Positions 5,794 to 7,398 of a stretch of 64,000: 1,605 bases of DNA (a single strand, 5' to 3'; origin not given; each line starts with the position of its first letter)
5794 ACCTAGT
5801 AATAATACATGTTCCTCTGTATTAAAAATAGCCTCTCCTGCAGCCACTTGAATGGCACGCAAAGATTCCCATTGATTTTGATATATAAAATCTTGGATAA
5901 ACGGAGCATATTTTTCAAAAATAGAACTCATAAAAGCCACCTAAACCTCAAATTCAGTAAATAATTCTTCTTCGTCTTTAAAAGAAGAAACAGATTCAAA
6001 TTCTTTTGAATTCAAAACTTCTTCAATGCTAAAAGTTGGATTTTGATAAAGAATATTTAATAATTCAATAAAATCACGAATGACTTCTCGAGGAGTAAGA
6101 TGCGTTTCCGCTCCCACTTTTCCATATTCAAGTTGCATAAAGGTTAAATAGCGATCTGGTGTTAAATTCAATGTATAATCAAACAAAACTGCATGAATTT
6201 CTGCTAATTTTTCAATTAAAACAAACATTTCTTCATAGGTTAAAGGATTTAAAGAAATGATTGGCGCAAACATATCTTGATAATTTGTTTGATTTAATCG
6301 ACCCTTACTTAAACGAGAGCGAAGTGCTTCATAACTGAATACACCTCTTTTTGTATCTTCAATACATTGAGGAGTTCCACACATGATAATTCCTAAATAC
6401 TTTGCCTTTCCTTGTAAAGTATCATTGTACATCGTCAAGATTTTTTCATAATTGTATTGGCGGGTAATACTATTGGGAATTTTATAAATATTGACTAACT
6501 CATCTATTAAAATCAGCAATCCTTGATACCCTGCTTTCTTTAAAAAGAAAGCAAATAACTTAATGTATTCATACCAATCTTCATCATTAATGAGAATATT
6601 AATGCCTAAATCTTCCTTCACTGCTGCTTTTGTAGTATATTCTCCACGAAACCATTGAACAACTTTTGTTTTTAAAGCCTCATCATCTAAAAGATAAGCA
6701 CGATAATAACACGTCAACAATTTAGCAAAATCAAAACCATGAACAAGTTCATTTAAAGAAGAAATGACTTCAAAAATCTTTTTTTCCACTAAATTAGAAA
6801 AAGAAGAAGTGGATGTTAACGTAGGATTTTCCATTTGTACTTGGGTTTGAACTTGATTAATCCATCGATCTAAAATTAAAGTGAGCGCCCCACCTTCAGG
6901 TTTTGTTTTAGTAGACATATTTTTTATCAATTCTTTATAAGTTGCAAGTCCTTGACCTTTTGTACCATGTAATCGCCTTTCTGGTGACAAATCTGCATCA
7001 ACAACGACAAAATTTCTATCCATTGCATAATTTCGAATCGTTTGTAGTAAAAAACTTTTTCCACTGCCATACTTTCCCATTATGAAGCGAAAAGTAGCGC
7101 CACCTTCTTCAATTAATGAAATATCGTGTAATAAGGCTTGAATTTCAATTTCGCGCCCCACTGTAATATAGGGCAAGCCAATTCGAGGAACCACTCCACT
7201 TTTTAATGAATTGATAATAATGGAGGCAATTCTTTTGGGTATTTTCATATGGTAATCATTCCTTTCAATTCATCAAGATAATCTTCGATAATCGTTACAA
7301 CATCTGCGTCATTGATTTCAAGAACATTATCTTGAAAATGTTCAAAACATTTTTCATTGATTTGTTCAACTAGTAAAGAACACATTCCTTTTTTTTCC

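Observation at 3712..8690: Self-contained three-gene TerB-like / DUF2791 ATPase / Lhr-like helicase operon (Shango-like anti-phage system)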

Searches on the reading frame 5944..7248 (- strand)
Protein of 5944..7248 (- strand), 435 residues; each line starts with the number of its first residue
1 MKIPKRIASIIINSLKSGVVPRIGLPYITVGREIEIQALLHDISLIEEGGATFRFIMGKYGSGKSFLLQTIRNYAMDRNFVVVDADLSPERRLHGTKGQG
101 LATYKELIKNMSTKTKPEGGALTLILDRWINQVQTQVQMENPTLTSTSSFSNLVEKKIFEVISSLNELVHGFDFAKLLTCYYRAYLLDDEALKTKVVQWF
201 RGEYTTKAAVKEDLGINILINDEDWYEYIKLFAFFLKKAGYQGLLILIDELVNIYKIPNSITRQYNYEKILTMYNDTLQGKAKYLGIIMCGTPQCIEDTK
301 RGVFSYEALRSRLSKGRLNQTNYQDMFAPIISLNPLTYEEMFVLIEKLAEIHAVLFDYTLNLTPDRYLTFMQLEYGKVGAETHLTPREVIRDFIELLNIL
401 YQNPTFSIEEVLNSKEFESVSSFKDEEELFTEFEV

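Call 6: search_protein_families(library=pfam, proteins=[window:5944-7248:-], max_evalue=0.01)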
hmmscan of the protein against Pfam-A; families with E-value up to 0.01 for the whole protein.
window:5944-7248:- (435 aa): 4 families
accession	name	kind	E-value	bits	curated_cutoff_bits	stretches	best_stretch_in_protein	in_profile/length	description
PF10923.14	BrxC_BrxD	-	6.9e-165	549.4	22.2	1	3-415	1-413/414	BREX system ATP-binding protein BrxC/D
PF01637.24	ATPase_2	-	1.6e-06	28.5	33.2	1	31-282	3-146/225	ATPase domain predominantly from Archaea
PF13191.12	AAA_16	-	2.2e-05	25.5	32.6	1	30-85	3-58/167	AAA ATPase domain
PF13401.12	AAA_22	-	0.0012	19.6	27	0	50-85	4-41/130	AAA domain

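Call 7: search_protein_families(library=padloc, proteins=[window:5944-7248:-], max_evalue=0.01)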
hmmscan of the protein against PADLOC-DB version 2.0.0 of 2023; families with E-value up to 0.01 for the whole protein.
window:5944-7248:- (435 aa): 2 families
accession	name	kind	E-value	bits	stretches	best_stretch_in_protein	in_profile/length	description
PDLC03959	SngB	-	2.4e-184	611.5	1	2-434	5-438/439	-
PDLC02494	BrxD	-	5.7e-49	165.4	1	4-409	5-407/440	BrxD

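Call 8: search_protein_families(library=ncbifam, proteins=[window:5944-7248:-], max_evalue=0.01)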
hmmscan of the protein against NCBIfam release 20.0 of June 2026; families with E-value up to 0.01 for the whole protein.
window:5944-7248:- (435 aa): 3 families
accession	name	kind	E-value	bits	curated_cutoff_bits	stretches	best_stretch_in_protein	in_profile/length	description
NF033438.1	BREX_BrxD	equivalog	2.7e-49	168.4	350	1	8-407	5-401/423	BREX system ATP-binding protein BrxD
NF047389.1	ATPase_Sll1717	subfamily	0.0025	17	75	0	53-251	31-194/454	P-loop ATPase, Sll1717 family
TIGR03420.1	DnaA_homol_Hda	equivalog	0.0075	15.8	194.8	0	40-83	26-72/226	DnaA regulatory inactivator Hda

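Call 14: find_encoding_contigs(protein=window:5944-7248:-, flank=10000, max_places=6)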
Protein window:5944-7248:- (435 aa): 21 contigs read that carry it; 6 places shown.
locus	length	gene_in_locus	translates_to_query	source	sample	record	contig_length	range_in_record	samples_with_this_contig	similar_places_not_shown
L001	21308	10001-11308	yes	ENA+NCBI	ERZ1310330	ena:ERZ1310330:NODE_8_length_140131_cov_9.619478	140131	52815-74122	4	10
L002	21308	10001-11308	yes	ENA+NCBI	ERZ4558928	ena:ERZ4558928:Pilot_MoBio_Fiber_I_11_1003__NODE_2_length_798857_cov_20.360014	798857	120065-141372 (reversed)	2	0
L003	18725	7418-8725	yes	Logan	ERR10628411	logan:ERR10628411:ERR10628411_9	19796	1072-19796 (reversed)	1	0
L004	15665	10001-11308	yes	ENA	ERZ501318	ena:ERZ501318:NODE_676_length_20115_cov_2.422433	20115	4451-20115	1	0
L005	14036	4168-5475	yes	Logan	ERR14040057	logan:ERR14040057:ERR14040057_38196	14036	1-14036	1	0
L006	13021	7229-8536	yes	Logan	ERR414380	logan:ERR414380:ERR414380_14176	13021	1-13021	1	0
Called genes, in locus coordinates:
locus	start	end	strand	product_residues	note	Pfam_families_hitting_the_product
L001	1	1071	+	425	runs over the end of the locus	PF01134:GIDA, PF01266:DAO (faint), PF13450:NAD_binding_8 (weak)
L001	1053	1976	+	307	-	PF02899:Phage_int_SAM_1, PF00589:Phage_integrase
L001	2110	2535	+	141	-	PF00011:HSP20, PF17886:ArsA_HSP20 (faint)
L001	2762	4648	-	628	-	PF07944:Beta-AFase-like_GH127_cat, PF20736:Glyco_hydro127M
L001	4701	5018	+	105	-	-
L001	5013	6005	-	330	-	PF03590:AsnA, PF00152:tRNA-synt_2 (weak)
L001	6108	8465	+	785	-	PF13298:LigD_N, PF01068:DNA_ligase_A_M, PF01331:mRNA_cap_enzyme, PF09414:RNA_ligase (faint), PF04679:DNA_ligase_A_C, PF21686:LigD_Prim-Pol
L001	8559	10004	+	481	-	PF13208:TerB_N, PF15615:TerB_C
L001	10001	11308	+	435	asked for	PF10923:BrxC_BrxD, PF01637:ATPase_2 (faint)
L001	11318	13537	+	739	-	PF04851:ResIII (faint), PF00270:DEAD, PF00271:Helicase_C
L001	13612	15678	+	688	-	-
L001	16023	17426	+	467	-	PF00860:Xan_ur_permease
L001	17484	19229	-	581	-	PF00664:ABC_membrane, PF00005:ABC_tran, PF02463:SMC_N (weak)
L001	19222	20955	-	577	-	PF00664:ABC_membrane, PF00005:ABC_tran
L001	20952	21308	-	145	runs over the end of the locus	PF01047:MarR, PF12802:MarR_2, PF13412:HTH_24 (faint)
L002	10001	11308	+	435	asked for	PF10923:BrxC_BrxD, PF01637:ATPase_2 (faint)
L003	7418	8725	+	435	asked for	PF10923:BrxC_BrxD, PF01637:ATPase_2 (faint)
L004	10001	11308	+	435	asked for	PF10923:BrxC_BrxD, PF01637:ATPase_2 (faint)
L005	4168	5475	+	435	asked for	PF10923:BrxC_BrxD, PF01637:ATPase_2 (faint)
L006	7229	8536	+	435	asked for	PF10923:BrxC_BrxD, PF01637:ATPase_2 (faint)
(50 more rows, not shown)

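Call 38: search_solved_structures(query=window:5944-7248:-, max_evalue=0.01)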
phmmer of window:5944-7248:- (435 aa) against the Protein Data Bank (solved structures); distinct sequences matched with E-value up to 0.01: 0.

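Call 59: find_related_loci(query=window:5944-7248:-, collection=metagenome_contigs, flank=10000)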
Query window:5944-7248:- (435 aa) in metagenome_contigs; peptide patterns used: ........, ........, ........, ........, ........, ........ (x = any residue, [..] = any of these).
92 stretches matched a pattern; 31 encode a relative of the query (tblastn E <= 1e-3); 31 distinct loci.
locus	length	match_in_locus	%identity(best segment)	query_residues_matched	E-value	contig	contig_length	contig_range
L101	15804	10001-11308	80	1-435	0e+0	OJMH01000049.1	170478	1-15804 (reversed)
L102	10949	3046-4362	70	1-435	0e+0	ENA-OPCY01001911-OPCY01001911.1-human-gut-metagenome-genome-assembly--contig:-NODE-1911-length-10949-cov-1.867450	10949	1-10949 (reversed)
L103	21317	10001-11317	70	1-435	0e+0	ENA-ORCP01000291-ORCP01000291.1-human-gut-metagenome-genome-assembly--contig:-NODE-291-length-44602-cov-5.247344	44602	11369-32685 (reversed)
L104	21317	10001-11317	70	1-435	0e+0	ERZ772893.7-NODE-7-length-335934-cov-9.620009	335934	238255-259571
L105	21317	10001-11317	70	1-435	0e+0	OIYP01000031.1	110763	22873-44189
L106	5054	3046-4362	70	1-435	0e+0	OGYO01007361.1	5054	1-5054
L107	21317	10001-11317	70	1-435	0e+0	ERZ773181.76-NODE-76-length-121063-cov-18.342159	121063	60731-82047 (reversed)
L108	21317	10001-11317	70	1-435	0e+0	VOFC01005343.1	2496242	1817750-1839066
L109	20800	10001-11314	69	1-435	0e+0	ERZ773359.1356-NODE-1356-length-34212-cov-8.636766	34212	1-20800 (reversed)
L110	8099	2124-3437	68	1-435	0e+0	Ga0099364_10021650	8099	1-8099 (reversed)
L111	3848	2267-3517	70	1-417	0e+0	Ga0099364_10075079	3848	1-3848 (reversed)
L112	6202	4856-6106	69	1-417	0e+0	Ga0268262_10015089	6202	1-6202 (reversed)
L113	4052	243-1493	69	1-417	0e+0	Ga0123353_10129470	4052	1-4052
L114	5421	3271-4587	67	1-435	0e+0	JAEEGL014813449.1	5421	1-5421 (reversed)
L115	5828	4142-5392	66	1-417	0e+0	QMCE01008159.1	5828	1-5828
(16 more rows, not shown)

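Call 60: find_related_loci(query=window:5944-7248:-, collection=viral_contigs, flank=10000)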
Query window:5944-7248:- (435 aa) in viral_contigs; peptide patterns used: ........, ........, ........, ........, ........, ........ (x = any residue, [..] = any of these).
5 stretches matched a pattern, but none encodes a relative of the query by tblastn (E <= 1e-3).

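Call 66: search_protein_families(library=pfam, proteins=[L110:3379-4959:+, L110:5497-6975:+, L113:1607-2890:-], max_evalue=0.001)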
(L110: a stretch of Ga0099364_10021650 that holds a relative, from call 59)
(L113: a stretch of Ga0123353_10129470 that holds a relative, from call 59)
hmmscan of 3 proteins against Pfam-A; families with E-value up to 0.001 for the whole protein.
L110:3379-4959:+ (527 aa): 6 families
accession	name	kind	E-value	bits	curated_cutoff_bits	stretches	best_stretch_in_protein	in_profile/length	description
PF02335.20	Cytochrom_C552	-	8.2e-117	391.3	24.1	1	95-523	1-382/438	Cytochrome c552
PF14522.11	Cytochrome_C7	-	1.8e-07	31.3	24.8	0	379-427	6-52/67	Cytochrome c7 and related cytochrome c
PF14537.11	Cytochrom_c3_2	-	1.7e-05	25.6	25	0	380-430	1-40/79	Cytochrome c3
PF22113.1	Mtrc-MtrF_II-IV_dom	-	0.00016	21.7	30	0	242-397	29-168/176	Outer membrane cytochrome MtrC/MtrF-like, domains II/IV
PF09699.15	Paired_CXXCH_1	-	0.00018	21.6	20.6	0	179-188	6-15/41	Doubled CXXCH motif (Paired_CXXCH_1)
PF03264.19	Cytochrom_NNT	-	0.00053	20.2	24.1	0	373-396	49-76/174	NapC/NirT cytochrome c family, N-terminal region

L110:5497-6975:+ (493 aa): 3 families
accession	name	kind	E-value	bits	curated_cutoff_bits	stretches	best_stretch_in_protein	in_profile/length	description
PF08668.18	HDOD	-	1.2e-49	168.9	22.9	1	31-224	1-194/196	HDOD domain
PF00990.26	GGDEF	-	7.1e-46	156.3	23.8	1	331-491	1-161/161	Diguanylate cyclase, GGDEF domain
PF01966.28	HD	-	1.1e-05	26.1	22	1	127-229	2-90/116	HD domain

L113:1607-2890:- (428 aa): 2 families
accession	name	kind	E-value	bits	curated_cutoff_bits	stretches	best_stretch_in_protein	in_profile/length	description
PF13635.12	DUF4143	-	7.7e-30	104.2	28.1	1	206-371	2-159/160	Domain of unknown function (DUF4143)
PF13173.12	AAA_14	-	4.9e-14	52.9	27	1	28-141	4-127/129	AAA domain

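Call 78: search_dna_similar(query=window:5944-7248:-, collection=plasmids, mode=protein, max_rows=15)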
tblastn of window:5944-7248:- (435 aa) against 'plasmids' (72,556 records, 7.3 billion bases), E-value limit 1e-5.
Records with a match: 697; places in all: 703; records where one place covers at least 80% of the query: 691.
Best place of each record, by identity: 60-80% 1; <60% 696.
By first word of the organism name: Klebsiella 449; Salmonella 144; Escherichia 14; Sulfitobacter 7; Phaeobacter 5; Bradyrhizobium 4; Raoultella 4; Azospirillum 4; Burkholderia 3; Mesorhizobium 3; and 49 more.
By predicted mobility (MOB-suite, as given by PLSDB): conjugative 542; non-mobilizable 110; mobilizable 45.
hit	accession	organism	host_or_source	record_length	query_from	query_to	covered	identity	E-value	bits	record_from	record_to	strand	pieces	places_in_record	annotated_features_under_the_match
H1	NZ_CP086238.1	Clostridium estertheticum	single colony,bovine feces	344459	2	422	97%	64.1%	0e+0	584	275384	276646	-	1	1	ATP-binding protein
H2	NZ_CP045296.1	Paenibacillus cellulositrophicus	cell culture,Thai soil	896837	1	435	100%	50.9%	6e-150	478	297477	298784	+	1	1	ATP-binding protein | DEAD/DEAH box helicase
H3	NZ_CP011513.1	Paenibacillus peoriae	cell culture,soil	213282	3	412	94%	51.8%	5e-143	458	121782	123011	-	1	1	ATP-binding protein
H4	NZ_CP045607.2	Bacillus cereus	Whole organism,soil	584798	1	418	96%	46.1%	4e-121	395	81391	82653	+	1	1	ATP-binding protein | TerB N-terminal domain-containing protein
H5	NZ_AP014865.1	Bacillus thuringiensis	-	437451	1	419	96%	45.3%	2e-119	390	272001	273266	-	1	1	ATP-binding protein | TerB N-terminal domain-containing protein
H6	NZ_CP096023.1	Halocatena salina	cell culture,sediment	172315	3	435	100%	40.3%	2e-99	332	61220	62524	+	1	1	ATP-binding protein | DEAD/DEAH box helicase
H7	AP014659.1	Bradyrhizobium diazoefficiens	-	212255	2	432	99%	40.3%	4e-103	343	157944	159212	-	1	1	uncharacterized protein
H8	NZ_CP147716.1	Bradyrhizobium sp. 27S5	-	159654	2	432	99%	39.9%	3e-103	343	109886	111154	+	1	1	ATP-binding protein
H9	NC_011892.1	Methylobacterium nodulans ORS 2060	-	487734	1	405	93%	42.3%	8e-99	331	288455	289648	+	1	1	none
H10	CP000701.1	Rhizorhabdus wittichii RW1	-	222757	3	431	99%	39.9%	2e-97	327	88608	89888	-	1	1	hypothetical protein | DEAD/DEAH box helicase domain protein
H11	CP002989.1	halophilic archaeon DL31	-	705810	3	419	96%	41.0%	7e-98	328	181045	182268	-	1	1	hypothetical protein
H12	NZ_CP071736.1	Klebsiella variicola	Gopherus berlandieri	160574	1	435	100%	39.2%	5e-100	334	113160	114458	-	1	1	ATP-binding protein | DEAD/DEAH box helicase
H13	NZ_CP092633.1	Klebsiella variicola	Philodendron erubescens,Pure ...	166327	1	435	100%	39.2%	5e-100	334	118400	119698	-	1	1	ATP-binding protein | DEAD/DEAH box helicase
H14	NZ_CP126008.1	Bradyrhizobium elkanii USDA 94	Glycine max,soybean,root nodule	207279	2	413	95%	41.4%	1e-102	342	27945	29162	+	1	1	ATP-binding protein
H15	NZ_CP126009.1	Bradyrhizobium elkanii USDA 94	Glycine max,soybean,root nodule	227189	2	413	95%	41.4%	1e-102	342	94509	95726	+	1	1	ATP-binding protein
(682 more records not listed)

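Call 79: get_annotated_region(hit=H1, flank=6000)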
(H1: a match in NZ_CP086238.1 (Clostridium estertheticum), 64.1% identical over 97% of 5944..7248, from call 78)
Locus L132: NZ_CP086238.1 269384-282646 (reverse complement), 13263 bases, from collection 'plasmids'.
description: Clostridium estertheticum strain CF002 plasmid pCF002-344, complete sequence
organism: Clostridium estertheticum (NCBI taxid 238834)
taxonomy: Bacteria; Bacillota; Clostridia; Eubacteriales; Clostridiaceae; Clostridium; Clostridium estertheticum
host: -; source: single colony,bovine feces; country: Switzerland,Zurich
typing (MOB-suite, as given by PLSDB): non-mobilizable
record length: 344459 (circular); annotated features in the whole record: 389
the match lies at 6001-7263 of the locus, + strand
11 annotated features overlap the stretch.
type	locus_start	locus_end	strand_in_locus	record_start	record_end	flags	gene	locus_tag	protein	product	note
CDS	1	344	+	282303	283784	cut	-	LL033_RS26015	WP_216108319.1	amino acid adenylation domain-containing protein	-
CDS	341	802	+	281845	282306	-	-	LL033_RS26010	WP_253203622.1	GNAT family N-acetyltransferase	-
CDS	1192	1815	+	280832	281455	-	-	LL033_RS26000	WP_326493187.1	MFS transporter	GO:0055085 - transmembrane transport [Evidence IEA]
CDS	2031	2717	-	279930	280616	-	-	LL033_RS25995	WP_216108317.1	alpha/beta hydrolase-fold protein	-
CDS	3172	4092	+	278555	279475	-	-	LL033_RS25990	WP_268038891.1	relaxase/mobilization nuclease domain-containing protein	-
CDS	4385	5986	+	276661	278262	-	-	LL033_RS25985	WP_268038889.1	TerB N-terminal domain-containing protein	-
CDS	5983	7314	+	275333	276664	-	-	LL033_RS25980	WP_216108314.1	ATP-binding protein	-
CDS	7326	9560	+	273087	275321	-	-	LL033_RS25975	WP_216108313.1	DEAD/DEAH box helicase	-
CDS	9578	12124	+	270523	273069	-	-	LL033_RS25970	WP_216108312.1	ATP-binding cassette domain-containing protein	-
CDS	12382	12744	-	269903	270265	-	-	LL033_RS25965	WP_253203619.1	IS110 family transposase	-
CDS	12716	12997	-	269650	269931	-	-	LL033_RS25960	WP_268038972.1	transposase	GO:0006313 - DNA transposition [Evidence IEA]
